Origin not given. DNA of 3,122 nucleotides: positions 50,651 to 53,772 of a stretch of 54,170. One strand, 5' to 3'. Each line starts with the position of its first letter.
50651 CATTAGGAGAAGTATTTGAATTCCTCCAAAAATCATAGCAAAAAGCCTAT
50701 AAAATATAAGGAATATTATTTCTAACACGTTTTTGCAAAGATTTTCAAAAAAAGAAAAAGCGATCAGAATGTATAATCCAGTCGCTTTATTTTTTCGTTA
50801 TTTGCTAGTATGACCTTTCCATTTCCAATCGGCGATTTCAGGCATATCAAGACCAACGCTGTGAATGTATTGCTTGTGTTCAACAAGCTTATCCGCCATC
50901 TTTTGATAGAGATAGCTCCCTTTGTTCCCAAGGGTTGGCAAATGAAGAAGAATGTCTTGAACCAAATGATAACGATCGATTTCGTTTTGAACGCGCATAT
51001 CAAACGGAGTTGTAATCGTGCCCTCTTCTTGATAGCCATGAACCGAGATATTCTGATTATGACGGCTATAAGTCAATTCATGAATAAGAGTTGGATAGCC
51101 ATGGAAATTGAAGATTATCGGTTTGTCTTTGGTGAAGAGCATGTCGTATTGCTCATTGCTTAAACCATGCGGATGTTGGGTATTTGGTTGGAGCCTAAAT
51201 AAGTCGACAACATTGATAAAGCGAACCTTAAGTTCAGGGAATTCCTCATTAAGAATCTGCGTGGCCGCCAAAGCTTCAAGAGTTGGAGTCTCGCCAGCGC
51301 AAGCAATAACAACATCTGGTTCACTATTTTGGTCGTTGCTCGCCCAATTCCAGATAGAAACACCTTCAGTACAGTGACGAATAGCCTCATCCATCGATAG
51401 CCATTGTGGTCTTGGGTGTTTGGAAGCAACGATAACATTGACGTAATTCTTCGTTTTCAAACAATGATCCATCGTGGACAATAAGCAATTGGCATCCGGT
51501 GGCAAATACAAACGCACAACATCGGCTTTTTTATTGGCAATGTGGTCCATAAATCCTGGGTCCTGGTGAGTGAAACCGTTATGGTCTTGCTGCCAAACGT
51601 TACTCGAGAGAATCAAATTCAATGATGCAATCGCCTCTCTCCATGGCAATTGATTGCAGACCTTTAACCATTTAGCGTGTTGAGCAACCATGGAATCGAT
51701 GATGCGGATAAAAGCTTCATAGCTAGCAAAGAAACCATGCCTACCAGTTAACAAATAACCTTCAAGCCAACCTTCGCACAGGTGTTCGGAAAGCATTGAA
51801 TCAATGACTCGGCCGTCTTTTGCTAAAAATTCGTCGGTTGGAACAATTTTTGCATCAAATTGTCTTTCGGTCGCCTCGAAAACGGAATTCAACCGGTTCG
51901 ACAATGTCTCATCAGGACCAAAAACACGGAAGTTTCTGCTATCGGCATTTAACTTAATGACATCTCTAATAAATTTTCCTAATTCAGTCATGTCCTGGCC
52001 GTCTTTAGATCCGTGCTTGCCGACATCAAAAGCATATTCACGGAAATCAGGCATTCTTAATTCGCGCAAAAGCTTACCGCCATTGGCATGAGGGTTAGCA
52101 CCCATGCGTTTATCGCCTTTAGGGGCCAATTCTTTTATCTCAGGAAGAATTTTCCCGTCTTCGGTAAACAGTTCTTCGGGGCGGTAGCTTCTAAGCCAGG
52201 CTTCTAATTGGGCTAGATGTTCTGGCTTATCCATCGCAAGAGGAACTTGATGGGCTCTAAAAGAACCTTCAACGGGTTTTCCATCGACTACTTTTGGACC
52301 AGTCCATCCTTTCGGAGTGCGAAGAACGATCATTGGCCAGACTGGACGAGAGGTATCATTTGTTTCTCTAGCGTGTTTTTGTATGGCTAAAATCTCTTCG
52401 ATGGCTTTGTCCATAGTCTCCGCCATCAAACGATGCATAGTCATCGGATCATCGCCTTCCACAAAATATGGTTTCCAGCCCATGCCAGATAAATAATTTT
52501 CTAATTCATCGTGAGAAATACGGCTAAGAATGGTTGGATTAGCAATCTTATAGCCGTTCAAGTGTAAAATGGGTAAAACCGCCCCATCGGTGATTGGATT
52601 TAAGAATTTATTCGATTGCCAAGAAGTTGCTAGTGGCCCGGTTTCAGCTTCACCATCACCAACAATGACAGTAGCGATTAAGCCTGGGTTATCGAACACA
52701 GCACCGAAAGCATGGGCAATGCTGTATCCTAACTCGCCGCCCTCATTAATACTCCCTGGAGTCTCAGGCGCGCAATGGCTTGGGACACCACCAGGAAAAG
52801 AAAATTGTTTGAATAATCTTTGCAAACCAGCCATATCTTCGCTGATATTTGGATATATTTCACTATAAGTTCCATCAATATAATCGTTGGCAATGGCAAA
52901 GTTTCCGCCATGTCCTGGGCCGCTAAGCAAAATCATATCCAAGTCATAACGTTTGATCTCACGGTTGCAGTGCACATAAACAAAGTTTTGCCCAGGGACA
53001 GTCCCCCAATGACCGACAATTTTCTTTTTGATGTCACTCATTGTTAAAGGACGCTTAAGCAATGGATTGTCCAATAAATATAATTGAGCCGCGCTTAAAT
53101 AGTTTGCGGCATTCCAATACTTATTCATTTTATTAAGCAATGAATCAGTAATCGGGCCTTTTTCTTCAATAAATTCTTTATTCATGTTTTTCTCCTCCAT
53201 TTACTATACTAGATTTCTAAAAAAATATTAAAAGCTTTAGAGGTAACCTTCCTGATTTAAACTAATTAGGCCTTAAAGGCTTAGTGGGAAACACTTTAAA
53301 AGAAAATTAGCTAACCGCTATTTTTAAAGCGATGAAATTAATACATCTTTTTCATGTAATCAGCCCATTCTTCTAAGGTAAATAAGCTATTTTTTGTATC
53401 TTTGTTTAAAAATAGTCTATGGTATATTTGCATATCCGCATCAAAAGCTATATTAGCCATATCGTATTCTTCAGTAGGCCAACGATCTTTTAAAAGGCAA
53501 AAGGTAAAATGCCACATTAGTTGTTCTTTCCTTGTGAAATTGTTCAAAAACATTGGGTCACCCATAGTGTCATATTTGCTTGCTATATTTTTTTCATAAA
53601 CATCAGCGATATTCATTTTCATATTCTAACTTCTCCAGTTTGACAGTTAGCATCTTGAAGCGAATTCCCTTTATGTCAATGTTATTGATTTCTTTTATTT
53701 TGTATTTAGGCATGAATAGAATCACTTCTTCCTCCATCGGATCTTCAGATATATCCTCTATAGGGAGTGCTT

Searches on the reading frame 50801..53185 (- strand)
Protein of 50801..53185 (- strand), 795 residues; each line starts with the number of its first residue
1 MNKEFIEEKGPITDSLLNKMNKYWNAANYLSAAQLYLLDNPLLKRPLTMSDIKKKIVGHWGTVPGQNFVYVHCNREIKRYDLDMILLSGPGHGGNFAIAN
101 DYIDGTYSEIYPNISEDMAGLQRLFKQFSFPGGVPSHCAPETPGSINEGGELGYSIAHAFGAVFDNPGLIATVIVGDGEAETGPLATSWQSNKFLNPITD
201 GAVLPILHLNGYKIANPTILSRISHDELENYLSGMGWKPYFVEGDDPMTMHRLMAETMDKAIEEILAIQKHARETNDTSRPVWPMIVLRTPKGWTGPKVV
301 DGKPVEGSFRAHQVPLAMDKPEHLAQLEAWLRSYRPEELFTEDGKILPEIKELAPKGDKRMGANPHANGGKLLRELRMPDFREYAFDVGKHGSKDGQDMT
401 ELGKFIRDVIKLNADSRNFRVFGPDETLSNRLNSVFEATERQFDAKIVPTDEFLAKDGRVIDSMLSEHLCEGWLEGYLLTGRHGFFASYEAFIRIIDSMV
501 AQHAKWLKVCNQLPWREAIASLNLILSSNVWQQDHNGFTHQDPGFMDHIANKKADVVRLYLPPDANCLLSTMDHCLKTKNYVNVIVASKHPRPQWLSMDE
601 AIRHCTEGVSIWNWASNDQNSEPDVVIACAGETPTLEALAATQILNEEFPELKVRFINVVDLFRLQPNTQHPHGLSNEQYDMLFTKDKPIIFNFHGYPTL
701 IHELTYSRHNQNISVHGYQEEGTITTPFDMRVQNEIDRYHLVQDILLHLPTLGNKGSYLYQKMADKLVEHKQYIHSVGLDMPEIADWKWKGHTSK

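Call 56: find_encoding_contigs(protein=window:50801-53185:-, flank=10000, max_places=4)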
Protein window:50801-53185:- (795 aa): no gene with exactly this product is on record in the collection.

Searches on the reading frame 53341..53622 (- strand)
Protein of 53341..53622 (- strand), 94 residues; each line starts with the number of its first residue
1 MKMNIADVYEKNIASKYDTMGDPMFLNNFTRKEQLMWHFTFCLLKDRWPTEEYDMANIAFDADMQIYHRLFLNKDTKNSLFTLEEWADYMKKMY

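Call 4: search_protein_families(library=pfam, proteins=[window:53341-53622:-], max_evalue=1)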
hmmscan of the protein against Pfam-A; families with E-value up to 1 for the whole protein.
window:53341-53622:- (94 aa): 0 families

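Call 5: search_protein_families(library=phrogs, proteins=[window:53341-53622:-], max_evalue=1)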
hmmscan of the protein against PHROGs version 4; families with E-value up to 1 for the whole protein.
window:53341-53622:- (94 aa): 1 family
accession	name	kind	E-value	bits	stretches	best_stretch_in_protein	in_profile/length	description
phrog_9725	-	unknown function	0.029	15.9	1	56-89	56-89/97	-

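Call 6: find_encoding_contigs(protein=window:53341-53622:-, flank=10000, max_places=10)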
Protein window:53341-53622:- (94 aa): no gene with exactly this product is on record in the collection.

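Call 15: find_homologous_proteins(query=window:53341-53622:-, max_evalue=0.01)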
Query window:53341-53622:- (94 aa): 1 proteins with E <= 0.01 among 1 candidates.
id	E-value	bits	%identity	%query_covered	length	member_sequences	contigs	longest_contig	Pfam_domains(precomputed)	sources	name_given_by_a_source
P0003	6.2e-53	195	92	99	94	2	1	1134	-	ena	-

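Call 16: find_encoding_contigs(protein=P0003, flank=10000)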
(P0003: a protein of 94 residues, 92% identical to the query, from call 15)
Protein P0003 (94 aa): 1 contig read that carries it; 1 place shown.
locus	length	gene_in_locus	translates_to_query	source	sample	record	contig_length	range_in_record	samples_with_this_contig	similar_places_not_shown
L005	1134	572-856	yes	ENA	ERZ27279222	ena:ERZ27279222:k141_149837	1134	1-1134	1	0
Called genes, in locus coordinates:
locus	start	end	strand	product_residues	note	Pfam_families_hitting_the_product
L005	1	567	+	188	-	?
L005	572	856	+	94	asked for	-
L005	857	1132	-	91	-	?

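Call 20: find_related_loci(query=A1, collection=genome_contigs, flank=10000)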
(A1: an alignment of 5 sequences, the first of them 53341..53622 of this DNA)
Query A1 (94 aa) in genome_contigs; peptide patterns used: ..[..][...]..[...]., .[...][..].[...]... (x = any residue, [..] = any of these).
72 stretches matched a pattern, but none encodes a relative of the query by tblastn (E <= 1e-3).

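Call 22: find_related_loci(query=A1, collection=viral_contigs, flank=10000)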
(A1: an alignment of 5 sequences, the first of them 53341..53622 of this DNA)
Query A1 (94 aa) in viral_contigs; peptide patterns used: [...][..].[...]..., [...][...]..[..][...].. (x = any residue, [..] = any of these).
136 stretches matched a pattern, but none encodes a relative of the query by tblastn (E <= 1e-3).

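Call 26: find_homologous_proteins(query=A1, max_evalue=0.01)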
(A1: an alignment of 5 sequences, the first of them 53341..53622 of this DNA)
Query A1 (5 sequences) (94 aa, profile of the alignment): 4 proteins with E <= 0.01 among 23 candidates.
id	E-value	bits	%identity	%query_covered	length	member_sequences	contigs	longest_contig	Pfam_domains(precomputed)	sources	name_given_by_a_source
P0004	2.4e-42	161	53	99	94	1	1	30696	-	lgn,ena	-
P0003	4.7e-42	160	92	99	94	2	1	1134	-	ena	-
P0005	1.5e-39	152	43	100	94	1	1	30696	-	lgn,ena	-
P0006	4.4e-31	125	35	96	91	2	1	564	-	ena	-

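Call 31: search_solved_structures(query=A1, max_evalue=10)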
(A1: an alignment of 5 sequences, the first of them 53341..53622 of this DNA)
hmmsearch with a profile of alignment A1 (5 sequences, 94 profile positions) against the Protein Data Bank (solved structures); distinct sequences matched with E-value up to 10: 0.

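Call 45: predict_structure(alignment_id=A4)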
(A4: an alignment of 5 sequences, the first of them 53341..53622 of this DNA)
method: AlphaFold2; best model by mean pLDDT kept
length: 94 residues; sequences in the alignment: 5
mean_pLDDT: 88.3   pTM: 0.81
mean pLDDT of the five models: 88.3, 87.9, 87.0, 86.7, 86.6
residues with pLDDT >= 90: 58; 70-90: 30; 50-70: 6; < 50: 0
segments of 3 or more residues with pLDDT < 50: none
pLDDT, mean of each block of 10 residues (from residue 1): 92 88 92 93 83 91 89 70 95 93
secondary structure, 60 per line:
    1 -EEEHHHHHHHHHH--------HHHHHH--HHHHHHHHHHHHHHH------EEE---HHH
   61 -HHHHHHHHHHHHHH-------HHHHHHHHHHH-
elements in order: E2-4 H5-14 H23-28 H31-45 E52-54 H62-75 H83-93

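Call 50: fold_search(model_id=the predicted structure, library=pdb)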
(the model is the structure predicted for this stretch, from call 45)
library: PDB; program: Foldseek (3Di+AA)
matches with E <= 10: 30; with E <= 0.001: 0
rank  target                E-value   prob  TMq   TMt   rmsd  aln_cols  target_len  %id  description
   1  9kjx_E                2.5e+00  0.08  0.26  0.08   7.1        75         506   12  Cryo-EM structure of the Retron-Eco7 complex (state 1) (released 2025-11-12)
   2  6t66_A                2.6e+00  0.06  0.24  0.07  11.4        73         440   12  Crystal structure of the Vibrio cholerae replicative helicase (DnaB) with GDP-AlF4 (released 2021-04-28)
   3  2r5u_F                2.8e+00  0.07  0.30  0.22  10.6        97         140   15  Crystal structure of the N-terminal domain of DnaB helicase from Mycobacterium tuberculosis (released 2008-05-27)
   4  7t20_B                2.8e+00  0.06  0.25  0.07  11.0        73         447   16  E. coli DnaB bound to ssDNA and AMPPNP (released 2022-12-14)
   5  9kk2_E                2.9e+00  0.10  0.25  0.07   6.9        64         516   12  Cryo-EM structure of the Retron-Eco7 complex (state 5) (released 2025-11-12)
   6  6t66_B                3.1e+00  0.05  0.24  0.07  11.4        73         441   12  Crystal structure of the Vibrio cholerae replicative helicase (DnaB) with GDP-AlF4 (released 2021-04-28)
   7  6t66_F                3.3e+00  0.05  0.24  0.07  11.4        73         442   12  Crystal structure of the Vibrio cholerae replicative helicase (DnaB) with GDP-AlF4 (released 2021-04-28)
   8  2r5u_E                3.5e+00  0.05  0.23  0.16  11.3        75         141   13  Crystal structure of the N-terminal domain of DnaB helicase from Mycobacterium tuberculosis (released 2008-05-27)
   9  7qxm_C                3.9e+00  0.04  0.24  0.07  10.8        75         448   11  Crystal structure of the Vibrio cholerae replicative helicase (DnaB) (released 2022-05-25)
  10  2r5u_C                4.2e+00  0.04  0.24  0.17  11.2        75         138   13  Crystal structure of the N-terminal domain of DnaB helicase from Mycobacterium tuberculosis (released 2008-05-27)
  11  8a3v_B                4.4e+00  0.04  0.22  0.06  12.2        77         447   12  Crystal structure of the Vibrio cholerae replicative helicase (VcDnaB) in complex with its loader protein (VcDciA) (released 2023-02-15)
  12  2oax_A                4.7e+00  0.07  0.30  0.15   8.0        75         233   17  Crystal structure of the S810L mutant mineralocorticoid receptor associated with SC9420 (released 2007-08-14)
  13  8a3v_A                4.7e+00  0.04  0.22  0.06  12.2        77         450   12  Crystal structure of the Vibrio cholerae replicative helicase (VcDnaB) in complex with its loader protein (VcDciA) (released 2023-02-15)
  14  9kjz_B                5.0e+00  0.08  0.25  0.07   6.9        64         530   12  Cryo-EM structure of the Retron-Eco7 complex (state 3) (released 2025-11-12)
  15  2r5u_A                5.0e+00  0.05  0.30  0.21  10.9        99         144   16  Crystal structure of the N-terminal domain of DnaB helicase from Mycobacterium tuberculosis (released 2008-05-27)
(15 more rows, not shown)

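Call 57: fold_search(model_id=the predicted structure, library=viral)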
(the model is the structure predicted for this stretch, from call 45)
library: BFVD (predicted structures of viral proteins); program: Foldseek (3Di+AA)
matches with E <= 10: 37; with E <= 0.001: 0
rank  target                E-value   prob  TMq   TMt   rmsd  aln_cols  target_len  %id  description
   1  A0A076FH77            2.7e+00  0.04  0.22  0.14  18.9        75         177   17  Putative class I DNA binding protein [Aureococcus anophagefferens virus]
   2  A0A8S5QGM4            3.7e+00  0.03  0.20  0.10  16.4        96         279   22  Uncharacterized protein [Siphoviridae sp. ctRBF36]
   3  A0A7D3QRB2            3.9e+00  0.11  0.37  0.36   6.6        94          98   15  (no name in the UniProt tables at hand)
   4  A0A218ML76            4.6e+00  0.11  0.45  0.26   7.6        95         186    9  Uncharacterized protein [uncultured virus]
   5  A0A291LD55            4.9e+00  0.08  0.33  0.45   8.4        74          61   15  Uncharacterized protein [Aeromonas phage AS-szw]
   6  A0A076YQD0            4.9e+00  0.06  0.27  0.29   8.0        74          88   12  Putative glutamyl-tRNA amidotransferase subunit B [Rhizobium phage vB_RleM_P10VF]
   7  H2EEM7                5.5e+00  0.03  0.21  0.10  11.3        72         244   18  Putative capsid protein 3 [Moumouvirus sp. 'Monve']
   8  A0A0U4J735            5.5e+00  0.01  0.17  0.10  11.6       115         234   16  (no name in the UniProt tables at hand)
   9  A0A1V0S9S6            5.9e+00  0.04  0.29  0.22   9.7        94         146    8  Uncharacterized protein [Catovirus CTV1]
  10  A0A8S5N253            6.2e+00  0.05  0.30  0.30   8.5        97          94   12  Uncharacterized protein [Siphoviridae sp. ctLfk13]
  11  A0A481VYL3            6.2e+00  0.03  0.23  0.08  11.6        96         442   14  (no name in the UniProt tables at hand)
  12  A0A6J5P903            6.2e+00  0.03  0.26  0.23  11.1       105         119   12  Uncharacterized protein [uncultured Caudovirales phage]
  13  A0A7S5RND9            6.6e+00  0.03  0.28  0.28  11.8        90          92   10  (no name in the UniProt tables at hand)
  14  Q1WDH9                6.6e+00  0.03  0.24  0.05  10.7        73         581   14  (no name in the UniProt tables at hand)
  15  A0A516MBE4            6.6e+00  0.02  0.23  0.06  11.6        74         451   14  (no name in the UniProt tables at hand)
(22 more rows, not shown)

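Call 59: search_protein_families(library=padloc, proteins=[window:53341-53622:-], max_evalue=1)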
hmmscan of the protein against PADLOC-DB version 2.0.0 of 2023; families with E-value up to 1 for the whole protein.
window:53341-53622:- (94 aa): 0 families

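Call 60: search_protein_families(library=ncbifam, proteins=[window:53341-53622:-], max_evalue=1)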
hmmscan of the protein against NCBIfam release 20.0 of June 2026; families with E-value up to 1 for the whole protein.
window:53341-53622:- (94 aa): 0 families
